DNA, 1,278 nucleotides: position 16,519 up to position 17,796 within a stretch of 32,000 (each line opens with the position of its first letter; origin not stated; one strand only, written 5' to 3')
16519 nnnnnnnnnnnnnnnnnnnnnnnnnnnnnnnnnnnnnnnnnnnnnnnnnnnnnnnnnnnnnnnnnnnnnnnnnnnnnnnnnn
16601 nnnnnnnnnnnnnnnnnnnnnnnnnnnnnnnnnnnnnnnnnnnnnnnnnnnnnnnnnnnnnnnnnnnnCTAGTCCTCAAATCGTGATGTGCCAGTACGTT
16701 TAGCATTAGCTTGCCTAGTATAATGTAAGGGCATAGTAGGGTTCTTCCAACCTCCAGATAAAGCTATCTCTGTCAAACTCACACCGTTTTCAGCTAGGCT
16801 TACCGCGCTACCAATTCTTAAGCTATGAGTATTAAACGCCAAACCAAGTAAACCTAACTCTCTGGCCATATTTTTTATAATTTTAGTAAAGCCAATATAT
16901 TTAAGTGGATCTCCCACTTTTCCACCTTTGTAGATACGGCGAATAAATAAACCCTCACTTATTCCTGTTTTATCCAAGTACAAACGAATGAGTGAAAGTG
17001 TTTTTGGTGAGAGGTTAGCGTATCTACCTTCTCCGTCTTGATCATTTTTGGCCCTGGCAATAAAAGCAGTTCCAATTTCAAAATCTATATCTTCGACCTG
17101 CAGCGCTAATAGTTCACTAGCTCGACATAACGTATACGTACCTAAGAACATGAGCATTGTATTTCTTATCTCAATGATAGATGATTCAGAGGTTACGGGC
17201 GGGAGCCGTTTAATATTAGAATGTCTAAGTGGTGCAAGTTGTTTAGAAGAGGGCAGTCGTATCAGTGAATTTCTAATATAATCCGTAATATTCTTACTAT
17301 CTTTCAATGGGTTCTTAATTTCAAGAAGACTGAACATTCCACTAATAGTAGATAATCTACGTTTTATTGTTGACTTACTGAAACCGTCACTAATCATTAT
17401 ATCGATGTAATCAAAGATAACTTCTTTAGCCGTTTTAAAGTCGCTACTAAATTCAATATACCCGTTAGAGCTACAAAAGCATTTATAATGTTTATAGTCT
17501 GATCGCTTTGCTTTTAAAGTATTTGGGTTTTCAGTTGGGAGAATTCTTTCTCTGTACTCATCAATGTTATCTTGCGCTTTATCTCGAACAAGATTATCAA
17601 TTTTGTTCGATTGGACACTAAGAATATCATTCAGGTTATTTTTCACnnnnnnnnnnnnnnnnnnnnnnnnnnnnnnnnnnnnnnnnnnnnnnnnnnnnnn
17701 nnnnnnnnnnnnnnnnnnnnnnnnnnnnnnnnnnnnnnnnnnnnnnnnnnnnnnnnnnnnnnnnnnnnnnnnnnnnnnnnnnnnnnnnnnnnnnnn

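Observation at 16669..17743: Cre-like recombinase with a perfect 34-bp lox-type site: a candidate new Cre/lox-like pair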

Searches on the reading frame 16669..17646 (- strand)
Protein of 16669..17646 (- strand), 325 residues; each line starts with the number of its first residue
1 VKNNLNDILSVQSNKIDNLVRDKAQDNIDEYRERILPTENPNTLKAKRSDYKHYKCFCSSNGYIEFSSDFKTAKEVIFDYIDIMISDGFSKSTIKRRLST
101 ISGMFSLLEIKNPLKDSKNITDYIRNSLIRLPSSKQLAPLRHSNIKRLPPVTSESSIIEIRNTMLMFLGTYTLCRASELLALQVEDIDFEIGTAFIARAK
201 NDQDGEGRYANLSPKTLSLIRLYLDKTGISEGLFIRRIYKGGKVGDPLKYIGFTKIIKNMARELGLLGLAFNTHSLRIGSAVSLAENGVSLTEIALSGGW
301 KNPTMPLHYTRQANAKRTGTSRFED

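Call 8: search_dna_similar(query=window:16669-17646:-, collection=plasmids, mode=protein, max_rows=40)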
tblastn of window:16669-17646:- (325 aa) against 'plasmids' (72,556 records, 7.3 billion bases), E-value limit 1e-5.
Records with a match: 1396; places in all: 1457; records where one place covers at least 80% of the query: 1237.
Best place of each record, by identity: <60% 1396.
By first word of the organism name: Escherichia 763; Salmonella 82; Pseudomonas 51; Pantoea 48; Sphingobium 41; Pseudosulfitobacter 32; Sphingomonas 24; Xanthomonas 23; Klebsiella 22; Methylobacterium 20; and 91 more.
By predicted mobility (MOB-suite, as given by PLSDB): non-mobilizable 959; mobilizable 251; conjugative 186.
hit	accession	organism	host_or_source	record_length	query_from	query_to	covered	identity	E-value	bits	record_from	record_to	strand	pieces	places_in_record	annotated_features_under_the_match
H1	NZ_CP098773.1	Alteromonas macleodii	mixed culture,gracilaria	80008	6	322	98%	31.6%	2e-44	169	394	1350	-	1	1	tyrosine-type recombinase/integrase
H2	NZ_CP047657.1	Paraglaciecola mesophila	Neopyropia tenera,whole organism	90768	4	322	98%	31.2%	7e-47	176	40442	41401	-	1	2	tyrosine-type recombinase/integrase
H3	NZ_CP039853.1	Salinimonas iocasae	cell culture,deep sea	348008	26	322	91%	33.1%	2e-43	166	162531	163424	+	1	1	tyrosine-type recombinase/integrase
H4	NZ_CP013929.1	Alteromonas mediterranea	seawater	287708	6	322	98%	30.9%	9e-44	167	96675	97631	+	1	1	tyrosine-type recombinase/integrase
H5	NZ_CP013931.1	Alteromonas mediterranea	seawater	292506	6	322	98%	30.9%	9e-44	167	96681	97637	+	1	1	tyrosine-type recombinase/integrase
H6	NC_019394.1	Alteromonas mediterranea DE1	-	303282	6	322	98%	30.9%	9e-44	167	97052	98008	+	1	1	tyrosine-type recombinase/integrase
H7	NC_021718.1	Alteromonas mediterranea UM7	-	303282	6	322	98%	30.9%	9e-44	167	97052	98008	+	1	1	tyrosine-type recombinase/integrase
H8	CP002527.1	Glaciecola sp. 4H-3-7+YE-5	-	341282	4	322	98%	29.9%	5e-44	168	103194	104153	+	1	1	integrase family protein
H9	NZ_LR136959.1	Alteromonas sp. 76-1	-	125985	16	322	94%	31.1%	4e-42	162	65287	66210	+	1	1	tyrosine-type recombinase/integrase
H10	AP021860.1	Alteromonas sp. I4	-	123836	21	323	93%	30.8%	8e-47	176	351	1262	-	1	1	hypothetical protein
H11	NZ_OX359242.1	Alteromonas macleodii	-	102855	27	322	91%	31.5%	6e-44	167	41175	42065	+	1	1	tyrosine-type recombinase/integrase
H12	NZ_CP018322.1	Alteromonas macleodii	Trichodesmium erythraeum IMS101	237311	27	322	91%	31.5%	6e-44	167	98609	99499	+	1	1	tyrosine-type recombinase/integrase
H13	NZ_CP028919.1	Gemmobacter aquarius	Whole organism,fresh water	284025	4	309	94%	30.3%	2e-22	105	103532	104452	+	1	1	tyrosine-type recombinase/integrase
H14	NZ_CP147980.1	Alteromonas macleodii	-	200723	21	321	93%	30.2%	1e-41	161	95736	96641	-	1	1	tyrosine-type recombinase/integrase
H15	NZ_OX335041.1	Alteromonas macleodii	-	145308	21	321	93%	29.4%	3e-41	160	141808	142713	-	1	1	tyrosine-type recombinase/integrase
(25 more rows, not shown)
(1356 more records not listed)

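Call 9: search_solved_structures(query=window:16669-17646:-, max_evalue=0.01, show_alignments=2)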
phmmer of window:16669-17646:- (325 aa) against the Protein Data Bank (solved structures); distinct sequences matched with E-value up to 0.01: 18.
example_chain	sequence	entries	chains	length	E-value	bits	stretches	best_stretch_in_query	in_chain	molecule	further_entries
7rhz_B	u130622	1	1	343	2.7e-10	43.4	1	22-316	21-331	Recombinase cre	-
1pvp_A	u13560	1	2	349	4.9e-10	42.6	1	22-316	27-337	Recombinase cre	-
7rhy_A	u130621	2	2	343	1.4e-09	41.1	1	28-316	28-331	Recombinase cre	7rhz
1pvq_A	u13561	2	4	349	2.5e-09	40.3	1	22-316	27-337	Recombinase cre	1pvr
1q3u_A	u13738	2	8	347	2.8e-09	40.1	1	22-316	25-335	Cre recombinase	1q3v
1nzb_A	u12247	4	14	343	2.9e-09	40.1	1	22-316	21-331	Cre recombinase | PROTEIN (CRE RECOMBINASE) | Recombinase cre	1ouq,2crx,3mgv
1kbu_A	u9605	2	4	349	3.1e-09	40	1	22-316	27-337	CRE RECOMBINASE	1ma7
1crx_A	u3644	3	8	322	5e-09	39.3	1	29-316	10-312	Cre recombinase | Recombinase cre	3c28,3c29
1xns_A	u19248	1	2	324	5.1e-09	39.3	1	29-316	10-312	Recombinase CRE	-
3crx_A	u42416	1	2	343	7.6e-09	38.7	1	22-316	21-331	CRE RECOMBINASE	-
2hof_A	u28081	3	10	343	9.4e-09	38.4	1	23-316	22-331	Recombinase cre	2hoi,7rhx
5crx_A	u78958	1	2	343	1e-08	38.3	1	22-316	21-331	PROTEIN (BACTERIOPHAGE P1 CRE GENE)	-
4crx_A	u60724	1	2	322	1.3e-08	37.9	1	29-316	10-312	PROTEIN (CRE RECOMBINASE)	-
1xo0_A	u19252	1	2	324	1.3e-08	37.9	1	29-316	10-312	Recombinase CRE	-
1f44_A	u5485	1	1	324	1.8e-08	37.5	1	29-316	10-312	CRE RECOMBINASE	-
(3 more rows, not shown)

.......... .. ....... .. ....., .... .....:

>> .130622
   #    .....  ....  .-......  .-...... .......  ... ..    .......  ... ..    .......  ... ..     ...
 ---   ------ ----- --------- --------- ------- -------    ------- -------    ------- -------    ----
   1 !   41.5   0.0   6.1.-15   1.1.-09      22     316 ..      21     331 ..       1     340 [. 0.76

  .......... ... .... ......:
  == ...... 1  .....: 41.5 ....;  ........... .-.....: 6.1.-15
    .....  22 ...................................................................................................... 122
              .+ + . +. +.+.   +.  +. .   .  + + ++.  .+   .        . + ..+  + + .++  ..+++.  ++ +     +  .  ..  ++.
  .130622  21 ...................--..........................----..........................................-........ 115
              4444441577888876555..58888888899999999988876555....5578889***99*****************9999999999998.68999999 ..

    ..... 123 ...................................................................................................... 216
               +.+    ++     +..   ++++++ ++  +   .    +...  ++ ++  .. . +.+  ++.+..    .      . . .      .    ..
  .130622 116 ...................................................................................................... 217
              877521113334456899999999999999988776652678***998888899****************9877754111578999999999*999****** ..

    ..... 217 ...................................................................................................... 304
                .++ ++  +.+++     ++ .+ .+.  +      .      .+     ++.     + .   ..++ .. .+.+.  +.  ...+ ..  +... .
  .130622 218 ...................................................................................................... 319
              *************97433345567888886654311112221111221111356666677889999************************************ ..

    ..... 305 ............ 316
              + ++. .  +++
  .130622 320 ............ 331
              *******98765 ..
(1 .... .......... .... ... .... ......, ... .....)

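Call 14: find_homologous_proteins(query=window:16669-17646:-, max_evalue=1e-10)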
Query window:16669-17646:- (325 aa): 12 proteins with E <= 1e-10 among 3734 candidates.
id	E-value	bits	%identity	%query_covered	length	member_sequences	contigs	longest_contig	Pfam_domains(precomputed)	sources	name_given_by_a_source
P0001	2.1e-210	715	100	100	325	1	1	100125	PF00589.28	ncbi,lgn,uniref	ncbi:tyrosine-type recombinase/integrase (plasmid) [Psychrobium sp. nBUS_13]|uniref:tyrosine-type re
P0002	1.4e-144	499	69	98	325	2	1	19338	PF00589.28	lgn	-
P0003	5.1e-124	432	61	98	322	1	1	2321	PF00589.28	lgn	-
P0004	3.1e-122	426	62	98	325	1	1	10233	PF00589.28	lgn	-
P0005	1.9e-111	390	58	93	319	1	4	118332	PF00589.28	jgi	-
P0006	2.2e-83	298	49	93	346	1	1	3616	PF00589.28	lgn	-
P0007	1.5e-79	286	46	93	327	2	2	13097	PF00589.28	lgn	-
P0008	2.2e-50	190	37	93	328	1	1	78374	PF00589.28,PF02899.24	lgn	-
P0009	2.8e-24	104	30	88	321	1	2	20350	PF13495.13,PF00589.28,PF02899.24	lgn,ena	-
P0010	4.0e-24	104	31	75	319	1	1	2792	PF00589.28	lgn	-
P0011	1.7e-21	95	36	53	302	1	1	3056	PF00589.28,PF02899.24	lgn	-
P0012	7.3e-21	93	34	57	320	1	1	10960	PF13495.13,PF00589.28,PF02899.24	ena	-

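Call 17: find_encoding_contigs(protein=P0002, flank=6000, max_places=3)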
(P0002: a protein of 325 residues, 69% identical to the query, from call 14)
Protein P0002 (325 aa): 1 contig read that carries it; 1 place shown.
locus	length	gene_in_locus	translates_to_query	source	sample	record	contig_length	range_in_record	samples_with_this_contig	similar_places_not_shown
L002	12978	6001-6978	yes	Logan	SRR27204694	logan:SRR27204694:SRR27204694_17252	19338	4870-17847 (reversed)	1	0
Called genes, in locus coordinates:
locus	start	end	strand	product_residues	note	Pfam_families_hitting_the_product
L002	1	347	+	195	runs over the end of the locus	-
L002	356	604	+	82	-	PF22470:Histone_HNS_N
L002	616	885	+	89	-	PF12650:DUF3784 (weak)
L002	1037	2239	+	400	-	PF01656:CbiA, PF09140:MipZ (faint), PF10609:ParA (faint), PF13614:AAA_31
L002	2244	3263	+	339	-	-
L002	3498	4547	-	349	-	PF02086:MethyltransfD12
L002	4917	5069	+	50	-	-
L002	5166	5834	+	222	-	-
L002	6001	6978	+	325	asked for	PF00589:Phage_integrase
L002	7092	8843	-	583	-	PF01551:Peptidase_M23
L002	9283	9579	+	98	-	-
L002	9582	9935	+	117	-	-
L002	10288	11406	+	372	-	PF12684:DUF3799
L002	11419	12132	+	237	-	PF03837:RecT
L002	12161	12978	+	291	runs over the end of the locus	PF03837:RecT (weak)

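Call 18: find_encoding_contigs(protein=P0005, flank=6000, max_places=4)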
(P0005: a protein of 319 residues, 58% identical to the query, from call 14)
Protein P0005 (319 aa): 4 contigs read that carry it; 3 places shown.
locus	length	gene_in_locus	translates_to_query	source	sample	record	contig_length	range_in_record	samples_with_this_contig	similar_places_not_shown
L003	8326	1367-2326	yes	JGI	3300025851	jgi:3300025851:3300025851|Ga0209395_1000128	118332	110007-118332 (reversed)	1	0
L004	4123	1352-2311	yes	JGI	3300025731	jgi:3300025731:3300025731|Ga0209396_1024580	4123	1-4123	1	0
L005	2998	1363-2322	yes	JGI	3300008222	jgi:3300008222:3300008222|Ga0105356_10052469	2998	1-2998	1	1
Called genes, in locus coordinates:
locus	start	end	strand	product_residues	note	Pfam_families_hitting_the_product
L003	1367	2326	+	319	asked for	PF00589:Phage_integrase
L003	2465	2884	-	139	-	-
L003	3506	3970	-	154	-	-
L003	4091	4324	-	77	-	-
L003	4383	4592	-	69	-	-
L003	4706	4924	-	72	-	-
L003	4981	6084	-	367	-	-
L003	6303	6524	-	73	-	-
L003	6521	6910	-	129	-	-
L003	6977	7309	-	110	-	-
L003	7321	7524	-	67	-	-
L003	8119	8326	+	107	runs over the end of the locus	PF01541:GIY-YIG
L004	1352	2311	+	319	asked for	PF00589:Phage_integrase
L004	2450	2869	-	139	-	-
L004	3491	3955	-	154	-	-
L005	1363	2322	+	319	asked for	PF00589:Phage_integrase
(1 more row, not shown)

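Call 21: find_encoding_contigs(protein=P0004, flank=5000, max_places=2)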
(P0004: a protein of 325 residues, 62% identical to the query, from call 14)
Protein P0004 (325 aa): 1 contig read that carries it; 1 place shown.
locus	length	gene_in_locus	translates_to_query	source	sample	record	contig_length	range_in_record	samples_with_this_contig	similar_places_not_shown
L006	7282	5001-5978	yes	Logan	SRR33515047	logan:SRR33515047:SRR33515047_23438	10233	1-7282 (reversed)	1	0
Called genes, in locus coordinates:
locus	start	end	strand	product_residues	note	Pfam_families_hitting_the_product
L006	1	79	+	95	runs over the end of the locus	-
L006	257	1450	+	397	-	PF01656:CbiA, PF09140:MipZ (faint), PF10609:ParA (faint), PF13614:AAA_31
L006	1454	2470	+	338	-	-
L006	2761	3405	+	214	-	-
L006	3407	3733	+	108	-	-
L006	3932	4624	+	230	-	-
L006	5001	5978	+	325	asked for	PF00589:Phage_integrase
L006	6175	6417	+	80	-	-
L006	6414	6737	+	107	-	-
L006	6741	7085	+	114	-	-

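Call 22: find_encoding_contigs(protein=P0007, flank=5000, max_places=2)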
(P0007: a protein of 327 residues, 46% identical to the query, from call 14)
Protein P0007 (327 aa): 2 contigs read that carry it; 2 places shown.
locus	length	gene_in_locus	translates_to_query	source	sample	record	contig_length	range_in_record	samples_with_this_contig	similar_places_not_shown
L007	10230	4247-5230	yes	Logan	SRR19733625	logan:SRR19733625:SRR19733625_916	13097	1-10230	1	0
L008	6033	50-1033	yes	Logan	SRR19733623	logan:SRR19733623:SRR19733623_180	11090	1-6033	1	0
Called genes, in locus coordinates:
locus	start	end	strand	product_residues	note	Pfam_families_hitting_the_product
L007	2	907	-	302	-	?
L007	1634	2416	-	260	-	-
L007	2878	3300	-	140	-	-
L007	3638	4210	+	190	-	PF11140:DUF2913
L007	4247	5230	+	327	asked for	PF00589:Phage_integrase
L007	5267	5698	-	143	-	-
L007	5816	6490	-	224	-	-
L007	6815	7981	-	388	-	-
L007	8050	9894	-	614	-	-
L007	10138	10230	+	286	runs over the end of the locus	PF00149:Metallophos, PF12850:Metallophos_2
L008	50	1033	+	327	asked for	PF00589:Phage_integrase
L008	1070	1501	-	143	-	-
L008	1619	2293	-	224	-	-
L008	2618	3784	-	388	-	-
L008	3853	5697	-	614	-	-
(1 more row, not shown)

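Call 23: find_encoding_contigs(protein=P0008, flank=5000, max_places=2)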
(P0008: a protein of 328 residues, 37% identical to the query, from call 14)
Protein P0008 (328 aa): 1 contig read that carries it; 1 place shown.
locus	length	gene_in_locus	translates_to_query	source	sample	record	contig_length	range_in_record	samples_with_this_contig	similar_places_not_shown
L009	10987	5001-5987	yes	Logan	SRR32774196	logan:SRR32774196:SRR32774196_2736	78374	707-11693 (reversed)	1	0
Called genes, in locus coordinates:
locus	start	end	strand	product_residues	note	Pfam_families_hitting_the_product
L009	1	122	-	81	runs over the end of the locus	-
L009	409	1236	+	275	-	-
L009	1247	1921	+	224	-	-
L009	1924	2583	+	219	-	-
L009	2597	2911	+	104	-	-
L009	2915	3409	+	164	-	-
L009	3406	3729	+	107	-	-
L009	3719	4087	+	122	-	-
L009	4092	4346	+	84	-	-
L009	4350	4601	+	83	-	-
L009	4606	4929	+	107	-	-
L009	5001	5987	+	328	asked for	PF02899:Phage_int_SAM_1 (weak), PF00589:Phage_integrase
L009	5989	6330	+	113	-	-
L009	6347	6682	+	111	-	-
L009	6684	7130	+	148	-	-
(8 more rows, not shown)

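Call 27: find_encoding_contigs(protein=P0003, flank=3000, max_places=2)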
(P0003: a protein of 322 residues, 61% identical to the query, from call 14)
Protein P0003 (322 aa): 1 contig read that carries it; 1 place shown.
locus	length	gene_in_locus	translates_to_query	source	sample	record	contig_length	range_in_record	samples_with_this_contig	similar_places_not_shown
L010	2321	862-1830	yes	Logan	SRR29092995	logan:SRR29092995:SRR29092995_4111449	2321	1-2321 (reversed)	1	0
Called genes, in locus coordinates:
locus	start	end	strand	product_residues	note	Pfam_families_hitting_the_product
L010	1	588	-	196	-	?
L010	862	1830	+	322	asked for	PF00589:Phage_integrase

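Call 28: find_encoding_contigs(protein=P0006, flank=3000, max_places=2)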
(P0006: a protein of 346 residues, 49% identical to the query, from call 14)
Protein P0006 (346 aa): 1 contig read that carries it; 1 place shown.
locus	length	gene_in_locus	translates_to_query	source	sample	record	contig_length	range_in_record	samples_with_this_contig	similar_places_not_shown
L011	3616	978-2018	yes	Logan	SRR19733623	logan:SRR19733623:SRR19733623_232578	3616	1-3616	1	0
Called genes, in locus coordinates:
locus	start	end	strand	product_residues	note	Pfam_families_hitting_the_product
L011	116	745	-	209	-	-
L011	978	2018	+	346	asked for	PF00589:Phage_integrase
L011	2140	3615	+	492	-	?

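Call 45: search_protein_families(library=pfam, proteins=[window:16669-17646:-], max_evalue=0.01)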
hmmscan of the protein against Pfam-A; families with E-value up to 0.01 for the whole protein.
window:16669-17646:- (325 aa): 1 family
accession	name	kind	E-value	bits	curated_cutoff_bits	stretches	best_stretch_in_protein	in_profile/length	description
PF00589.27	Phage_integrase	-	3.1e-21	76.3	27.1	1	140-314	3-170/172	Phage integrase family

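Call 69: get_annotated_region(hit=H2, flank=3000)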
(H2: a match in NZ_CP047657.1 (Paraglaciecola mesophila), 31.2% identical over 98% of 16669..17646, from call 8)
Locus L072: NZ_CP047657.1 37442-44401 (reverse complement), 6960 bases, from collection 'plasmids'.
description: Paraglaciecola mesophila strain GPM4 plasmid unnamed
organism: Paraglaciecola mesophila (NCBI taxid 197222)
taxonomy: Bacteria; Pseudomonadota; Gammaproteobacteria; Alteromonadales; Alteromonadaceae; Paraglaciecola; Paraglaciecola mesophila
host: -; source: Neopyropia tenera,whole organism; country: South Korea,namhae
typing (MOB-suite, as given by PLSDB): non-mobilizable; replicon rep_cluster_767
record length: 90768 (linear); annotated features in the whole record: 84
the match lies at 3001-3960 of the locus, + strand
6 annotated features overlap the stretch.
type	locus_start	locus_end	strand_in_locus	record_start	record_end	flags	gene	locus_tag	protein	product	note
CDS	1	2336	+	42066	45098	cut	-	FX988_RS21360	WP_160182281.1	type IV secretion protein IcmB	-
CDS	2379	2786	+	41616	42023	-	-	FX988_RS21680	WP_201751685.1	hypothetical protein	-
CDS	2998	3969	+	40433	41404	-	-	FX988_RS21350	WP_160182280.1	tyrosine-type recombinase/integrase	GO:0015074 - DNA integration [Evidence IEA]; GO:0006310 - DNA recombination [Evidence IEA]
CDS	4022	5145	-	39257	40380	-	-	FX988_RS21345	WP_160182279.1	IS3 family transposase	-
CDS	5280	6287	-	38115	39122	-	-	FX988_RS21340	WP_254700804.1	retropepsin-like aspartic protease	GO:0006508 - proteolysis [Evidence IEA]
CDS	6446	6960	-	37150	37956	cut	-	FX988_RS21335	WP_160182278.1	hypothetical protein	-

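Call 72: predict_structure(alignment_id=A3)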
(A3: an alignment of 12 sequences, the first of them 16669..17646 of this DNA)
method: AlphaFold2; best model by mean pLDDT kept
length: 325 residues; sequences in the alignment: 12
mean_pLDDT: 85.0   pTM: 0.68
mean pLDDT of the five models: 85.0, 84.8, 83.7, 82.9, 82.9
residues with pLDDT >= 90: 157; 70-90: 124; 50-70: 32; < 50: 12
segments of 3 or more residues with pLDDT < 50: 1-6, 13-15
pLDDT, mean of each block of 10 residues (from residue 1): 46 54 78 83 86 93 89 96 93 93 89 94 92 77 90 95 94 89 95 84 74 92 96 94 92 93 84 89 88 80 76 67 49
secondary structure, 60 per line:
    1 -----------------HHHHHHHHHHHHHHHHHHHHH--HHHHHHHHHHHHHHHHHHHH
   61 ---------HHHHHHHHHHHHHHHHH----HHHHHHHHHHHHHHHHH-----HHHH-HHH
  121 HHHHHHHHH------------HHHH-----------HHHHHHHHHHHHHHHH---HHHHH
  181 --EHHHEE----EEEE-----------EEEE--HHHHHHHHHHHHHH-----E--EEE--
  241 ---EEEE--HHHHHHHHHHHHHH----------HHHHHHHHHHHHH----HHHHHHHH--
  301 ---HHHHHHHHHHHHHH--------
elements in order: H18-38 H41-60 H70-86 H91-107 H113-116 H118-129 H142-145 H157-172 H176-180 E193-196 E208-211 H214-227 E236-238 E244-247 H250-263 H274-286 H291-298 H304-317

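Call 73: search_protein_representatives(protein=window:16669-17646:-)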
Query: 325 residues. Proteins with E-value up to 0.001 (for the whole library): 5094; up to 1e-10: 1149; up to 1e-30: 25. The best 150 are listed.
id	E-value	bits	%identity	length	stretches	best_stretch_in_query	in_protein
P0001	6.6e-211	715.4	100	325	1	1-325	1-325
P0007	4.7e-80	285.7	46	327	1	24-325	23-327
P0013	2.4e-78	280.1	46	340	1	21-325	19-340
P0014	1.4e-67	244.8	42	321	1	25-325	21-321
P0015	2.9e-63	230.6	38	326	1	6-324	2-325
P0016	5.9e-45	170.5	26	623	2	39-312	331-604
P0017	8.9e-45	169.9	35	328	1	26-320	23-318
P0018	4.3e-44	167.6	44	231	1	120-322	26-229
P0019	4.1e-42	161.1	32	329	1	19-322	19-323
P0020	6.7e-42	160.4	32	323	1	19-322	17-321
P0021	2.4e-39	152.0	30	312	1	28-322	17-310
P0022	5.0e-38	147.7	36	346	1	27-323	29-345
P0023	1.1e-36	143.3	35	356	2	28-226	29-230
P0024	6.5e-36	140.7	33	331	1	16-317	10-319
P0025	2.4e-35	138.9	32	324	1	25-319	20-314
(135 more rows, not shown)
